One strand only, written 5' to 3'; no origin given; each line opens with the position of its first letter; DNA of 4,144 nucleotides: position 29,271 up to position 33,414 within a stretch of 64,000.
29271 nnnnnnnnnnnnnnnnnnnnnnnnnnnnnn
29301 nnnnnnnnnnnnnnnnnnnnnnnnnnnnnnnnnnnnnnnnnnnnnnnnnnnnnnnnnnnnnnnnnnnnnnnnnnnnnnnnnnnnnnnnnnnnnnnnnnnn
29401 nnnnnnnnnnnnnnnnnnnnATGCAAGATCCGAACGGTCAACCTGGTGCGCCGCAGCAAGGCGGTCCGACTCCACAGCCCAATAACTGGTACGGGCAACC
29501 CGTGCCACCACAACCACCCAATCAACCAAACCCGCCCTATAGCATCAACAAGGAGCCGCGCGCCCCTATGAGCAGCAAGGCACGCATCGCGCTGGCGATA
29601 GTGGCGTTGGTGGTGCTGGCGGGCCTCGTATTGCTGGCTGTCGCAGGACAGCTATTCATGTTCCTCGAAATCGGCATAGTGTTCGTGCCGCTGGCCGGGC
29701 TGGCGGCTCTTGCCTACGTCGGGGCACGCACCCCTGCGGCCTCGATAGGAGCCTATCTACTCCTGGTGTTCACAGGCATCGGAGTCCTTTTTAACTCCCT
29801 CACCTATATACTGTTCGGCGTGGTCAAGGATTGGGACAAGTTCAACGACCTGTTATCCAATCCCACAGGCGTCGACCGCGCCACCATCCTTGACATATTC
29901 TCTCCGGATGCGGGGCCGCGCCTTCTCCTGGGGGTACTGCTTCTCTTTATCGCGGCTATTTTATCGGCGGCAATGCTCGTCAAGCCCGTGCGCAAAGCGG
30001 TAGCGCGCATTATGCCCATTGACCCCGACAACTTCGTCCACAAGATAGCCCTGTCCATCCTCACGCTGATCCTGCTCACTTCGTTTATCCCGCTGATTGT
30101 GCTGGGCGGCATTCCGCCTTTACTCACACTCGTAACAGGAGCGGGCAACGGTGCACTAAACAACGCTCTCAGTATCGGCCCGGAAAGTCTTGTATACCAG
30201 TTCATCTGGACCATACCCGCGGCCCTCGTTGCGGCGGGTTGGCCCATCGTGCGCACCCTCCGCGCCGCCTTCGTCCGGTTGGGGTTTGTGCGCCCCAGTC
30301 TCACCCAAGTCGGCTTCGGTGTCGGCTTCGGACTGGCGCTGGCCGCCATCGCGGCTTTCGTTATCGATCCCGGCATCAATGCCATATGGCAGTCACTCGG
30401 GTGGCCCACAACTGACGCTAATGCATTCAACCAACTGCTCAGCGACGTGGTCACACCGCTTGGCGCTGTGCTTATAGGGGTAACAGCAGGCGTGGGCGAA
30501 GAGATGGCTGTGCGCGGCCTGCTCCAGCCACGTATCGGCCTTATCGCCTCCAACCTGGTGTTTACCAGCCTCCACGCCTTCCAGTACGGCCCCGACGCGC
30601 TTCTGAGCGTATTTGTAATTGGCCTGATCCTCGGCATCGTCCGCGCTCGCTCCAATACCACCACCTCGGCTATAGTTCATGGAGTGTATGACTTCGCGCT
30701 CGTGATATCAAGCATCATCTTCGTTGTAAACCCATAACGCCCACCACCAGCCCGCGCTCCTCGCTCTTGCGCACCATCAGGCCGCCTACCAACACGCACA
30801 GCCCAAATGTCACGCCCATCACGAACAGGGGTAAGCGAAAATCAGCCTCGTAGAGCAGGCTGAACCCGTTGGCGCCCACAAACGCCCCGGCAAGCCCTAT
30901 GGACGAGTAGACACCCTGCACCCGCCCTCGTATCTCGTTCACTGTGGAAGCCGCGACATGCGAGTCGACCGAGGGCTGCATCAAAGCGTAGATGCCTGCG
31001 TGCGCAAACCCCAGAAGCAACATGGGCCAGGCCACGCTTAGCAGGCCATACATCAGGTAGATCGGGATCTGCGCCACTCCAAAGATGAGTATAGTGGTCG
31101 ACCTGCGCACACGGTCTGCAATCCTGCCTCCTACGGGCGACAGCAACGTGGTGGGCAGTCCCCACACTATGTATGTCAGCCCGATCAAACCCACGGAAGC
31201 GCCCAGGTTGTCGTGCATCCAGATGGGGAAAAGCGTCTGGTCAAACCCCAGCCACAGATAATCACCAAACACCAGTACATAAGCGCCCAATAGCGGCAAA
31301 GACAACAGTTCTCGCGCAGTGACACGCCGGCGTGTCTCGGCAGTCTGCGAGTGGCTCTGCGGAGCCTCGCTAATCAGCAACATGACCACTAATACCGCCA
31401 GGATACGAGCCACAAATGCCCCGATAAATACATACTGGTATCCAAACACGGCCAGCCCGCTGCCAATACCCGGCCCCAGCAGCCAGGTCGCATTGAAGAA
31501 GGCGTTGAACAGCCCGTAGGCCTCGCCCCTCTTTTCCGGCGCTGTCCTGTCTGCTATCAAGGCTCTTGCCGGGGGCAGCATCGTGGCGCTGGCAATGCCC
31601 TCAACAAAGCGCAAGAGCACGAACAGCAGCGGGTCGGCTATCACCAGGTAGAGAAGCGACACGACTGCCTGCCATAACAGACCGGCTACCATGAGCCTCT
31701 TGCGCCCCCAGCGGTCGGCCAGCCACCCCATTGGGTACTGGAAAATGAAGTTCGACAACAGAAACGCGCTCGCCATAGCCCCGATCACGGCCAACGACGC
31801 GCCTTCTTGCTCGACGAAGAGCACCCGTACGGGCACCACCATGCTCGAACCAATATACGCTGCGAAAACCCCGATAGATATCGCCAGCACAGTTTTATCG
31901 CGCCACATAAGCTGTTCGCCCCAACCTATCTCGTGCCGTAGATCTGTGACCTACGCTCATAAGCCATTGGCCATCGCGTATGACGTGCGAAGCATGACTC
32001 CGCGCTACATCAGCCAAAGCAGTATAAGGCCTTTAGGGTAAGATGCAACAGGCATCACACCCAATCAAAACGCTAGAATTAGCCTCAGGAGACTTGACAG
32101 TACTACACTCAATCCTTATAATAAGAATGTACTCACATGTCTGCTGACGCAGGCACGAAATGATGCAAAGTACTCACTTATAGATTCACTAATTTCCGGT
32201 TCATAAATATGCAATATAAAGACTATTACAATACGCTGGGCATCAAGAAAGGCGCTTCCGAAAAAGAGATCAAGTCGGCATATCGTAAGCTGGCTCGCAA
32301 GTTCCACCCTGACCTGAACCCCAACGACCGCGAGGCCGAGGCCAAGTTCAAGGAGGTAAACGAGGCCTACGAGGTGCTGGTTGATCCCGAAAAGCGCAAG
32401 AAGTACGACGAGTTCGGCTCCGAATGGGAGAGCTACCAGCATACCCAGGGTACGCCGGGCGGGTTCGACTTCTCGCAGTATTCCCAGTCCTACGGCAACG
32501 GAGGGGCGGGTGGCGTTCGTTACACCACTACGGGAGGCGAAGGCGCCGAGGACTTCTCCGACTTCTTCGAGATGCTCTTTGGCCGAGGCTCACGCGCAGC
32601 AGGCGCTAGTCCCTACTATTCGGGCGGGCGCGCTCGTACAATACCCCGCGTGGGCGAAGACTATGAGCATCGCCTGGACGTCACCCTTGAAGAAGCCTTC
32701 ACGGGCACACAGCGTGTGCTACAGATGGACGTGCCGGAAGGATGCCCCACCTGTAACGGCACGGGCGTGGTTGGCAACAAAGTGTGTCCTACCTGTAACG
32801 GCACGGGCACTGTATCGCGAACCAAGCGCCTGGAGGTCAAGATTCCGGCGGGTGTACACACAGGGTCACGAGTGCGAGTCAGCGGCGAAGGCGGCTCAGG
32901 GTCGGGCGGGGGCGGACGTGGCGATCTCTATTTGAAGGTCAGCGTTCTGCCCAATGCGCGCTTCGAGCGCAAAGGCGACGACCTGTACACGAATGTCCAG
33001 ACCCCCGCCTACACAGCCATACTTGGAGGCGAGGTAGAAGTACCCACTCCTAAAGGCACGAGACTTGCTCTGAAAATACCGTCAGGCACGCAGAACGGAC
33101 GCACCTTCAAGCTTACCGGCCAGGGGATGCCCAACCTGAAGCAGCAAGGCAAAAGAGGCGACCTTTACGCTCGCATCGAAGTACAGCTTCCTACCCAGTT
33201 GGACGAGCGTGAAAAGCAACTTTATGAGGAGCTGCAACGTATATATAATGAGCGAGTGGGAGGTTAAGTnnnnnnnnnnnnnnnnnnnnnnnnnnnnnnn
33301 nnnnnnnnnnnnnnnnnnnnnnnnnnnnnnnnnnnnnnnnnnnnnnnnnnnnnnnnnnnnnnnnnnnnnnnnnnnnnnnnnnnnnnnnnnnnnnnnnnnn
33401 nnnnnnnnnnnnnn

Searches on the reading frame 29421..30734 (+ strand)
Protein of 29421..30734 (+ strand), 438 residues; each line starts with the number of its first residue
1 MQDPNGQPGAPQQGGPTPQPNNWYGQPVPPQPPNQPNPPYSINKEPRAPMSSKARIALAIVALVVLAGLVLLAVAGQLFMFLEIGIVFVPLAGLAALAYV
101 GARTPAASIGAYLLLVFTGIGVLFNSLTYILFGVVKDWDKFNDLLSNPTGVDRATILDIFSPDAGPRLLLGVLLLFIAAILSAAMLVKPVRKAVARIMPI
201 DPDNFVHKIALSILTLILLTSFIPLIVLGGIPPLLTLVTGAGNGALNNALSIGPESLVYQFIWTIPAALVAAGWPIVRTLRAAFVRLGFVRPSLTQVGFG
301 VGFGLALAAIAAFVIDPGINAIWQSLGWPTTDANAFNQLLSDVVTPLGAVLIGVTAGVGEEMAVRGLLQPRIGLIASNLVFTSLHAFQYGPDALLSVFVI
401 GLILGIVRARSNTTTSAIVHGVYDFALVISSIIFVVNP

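Call 6: search_protein_families(library=pfam, proteins=[window:29421-30734:+], max_evalue=1)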
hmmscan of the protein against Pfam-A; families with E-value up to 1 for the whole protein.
window:29421-30734:+ (438 aa): 1 family
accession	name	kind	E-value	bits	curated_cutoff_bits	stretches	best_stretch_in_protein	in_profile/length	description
PF02517.21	Rce1-like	-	1.4e-10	41.7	22.4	1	347-425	6-92/93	Type II CAAX prenyl endopeptidase Rce1-like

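Call 28: find_related_loci(query=window:29421-30734:+, collection=genome_contigs, flank=10000)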
Query window:29421-30734:+ (438 aa) in genome_contigs; peptide patterns used: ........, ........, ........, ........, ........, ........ (x = any residue, [..] = any of these).
43 stretches matched a pattern; 12 encode a relative of the query (tblastn E <= 1e-3); 12 distinct loci.
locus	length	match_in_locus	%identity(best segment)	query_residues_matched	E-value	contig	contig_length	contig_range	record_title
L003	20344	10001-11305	77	5-435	0e+0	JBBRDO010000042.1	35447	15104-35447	MAG: Chloroflexia bacterium isolate Co_metawrap_2454 Cmw_2454_k141_19824928_length_35447_cov_31.9930, whole genome shotg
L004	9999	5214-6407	61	46-434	1e-130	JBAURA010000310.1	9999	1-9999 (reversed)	MAG: Chloroflexia bacterium isolate MFD09212_ilm_asm_bin2 k127_55547, whole genome shotgun sequence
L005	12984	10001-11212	56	31-438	7e-122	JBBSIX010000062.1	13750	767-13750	MAG: Chloroflexia bacterium isolate LS3_sbin.9 LS3_sbin.9_K_179515_L_13750_cov_9.0036, whole genome shotgun sequence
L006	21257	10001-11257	59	14-431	5e-122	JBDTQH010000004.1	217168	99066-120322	MAG: Chloroflexota bacterium isolate cluster3_bin.217 NODE_45_length_217168_cov_17.527025, whole genome shotgun sequence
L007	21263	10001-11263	52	15-433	9e-121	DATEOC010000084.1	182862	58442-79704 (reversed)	MAG TPA_asm: Chloroflexia bacterium isolate SMAG_U8985 k141_605435, whole genome shotgun sequence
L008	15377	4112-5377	55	4-431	4e-118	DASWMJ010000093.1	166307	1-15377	MAG TPA_asm: Chloroflexia bacterium isolate SMAG_U3384 k141_94983, whole genome shotgun sequence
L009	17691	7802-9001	57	24-431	7e-115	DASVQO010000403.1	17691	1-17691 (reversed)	MAG TPA_asm: Chloroflexia bacterium isolate SMAG_U3210 k141_629919, whole genome shotgun sequence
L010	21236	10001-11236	48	20-433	7e-113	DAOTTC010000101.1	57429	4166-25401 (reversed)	MAG TPA_asm: Chloroflexia bacterium isolate B3_56 k87_424601, whole genome shotgun sequence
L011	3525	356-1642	53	3-431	7e-110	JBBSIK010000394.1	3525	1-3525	MAG: Chloroflexia bacterium isolate LS3_sbin.33 LS3_sbin.33_K_799534_L_3525_cov_7.9737, whole genome shotgun sequence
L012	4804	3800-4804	51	18-371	2e-76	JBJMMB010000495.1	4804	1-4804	MAG: Chloroflexia bacterium isolate H1_18_all_fractions_metab_maxb_101_63_9 k255_7092072, whole genome shotgun sequence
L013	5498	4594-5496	46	13-318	1e-62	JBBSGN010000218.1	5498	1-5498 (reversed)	MAG: Chloroflexia bacterium isolate LS2_sbin.40 LS2_sbin.40_K_883558_L_5498_cov_9.0000, whole genome shotgun sequence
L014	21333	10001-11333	44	7-433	5e-61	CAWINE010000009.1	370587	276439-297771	MAG: uncultured Chloroflexia bacterium isolate MFD01213.bin.2.117 genome assembly, contig: contig_27196, whole genome sh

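Call 59: search_protein_families(library=padloc, proteins=[window:29421-30734:+], max_evalue=0.01)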
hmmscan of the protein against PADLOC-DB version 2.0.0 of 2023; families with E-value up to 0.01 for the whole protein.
window:29421-30734:+ (438 aa): 0 families

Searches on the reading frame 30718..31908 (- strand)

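Call 58: search_protein_families(library=pfam, proteins=[window:30718-31908:-], max_evalue=0.00001)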
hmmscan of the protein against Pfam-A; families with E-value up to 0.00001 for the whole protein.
window:30718-31908:- (397 aa): 4 families
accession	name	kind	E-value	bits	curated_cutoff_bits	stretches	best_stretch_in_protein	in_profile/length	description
PF07690.21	MFS_1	-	2.7e-53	181.5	33.4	2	11-214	2-215/347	Major Facilitator Superfamily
PF12832.13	MFS_1_like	-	7.9e-11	42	25.2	1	6-158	222-363/373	MFS_1 like family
PF05977.19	MFS_3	-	1.1e-08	34.4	27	1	12-182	24-192/524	Transmembrane secretion effector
PF00083.30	Sugar_tr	-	1.1e-06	28.2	22.3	1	38-184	44-196/452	Sugar (and other) transporter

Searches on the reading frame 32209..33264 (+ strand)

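Call 58: search_protein_families(library=pfam, proteins=[window:32209-33264:+], max_evalue=0.00001)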
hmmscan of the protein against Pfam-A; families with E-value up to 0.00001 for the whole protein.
window:32209-33264:+ (352 aa): 2 families
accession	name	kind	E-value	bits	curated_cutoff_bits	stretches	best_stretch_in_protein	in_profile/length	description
PF01556.23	DnaJ_C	-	7.9e-46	156.3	26.6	1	153-328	2-152/152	DnaJ C terminal domain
PF00226.36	DnaJ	-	1e-27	96.5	27.8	1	5-67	1-63/63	DnaJ domain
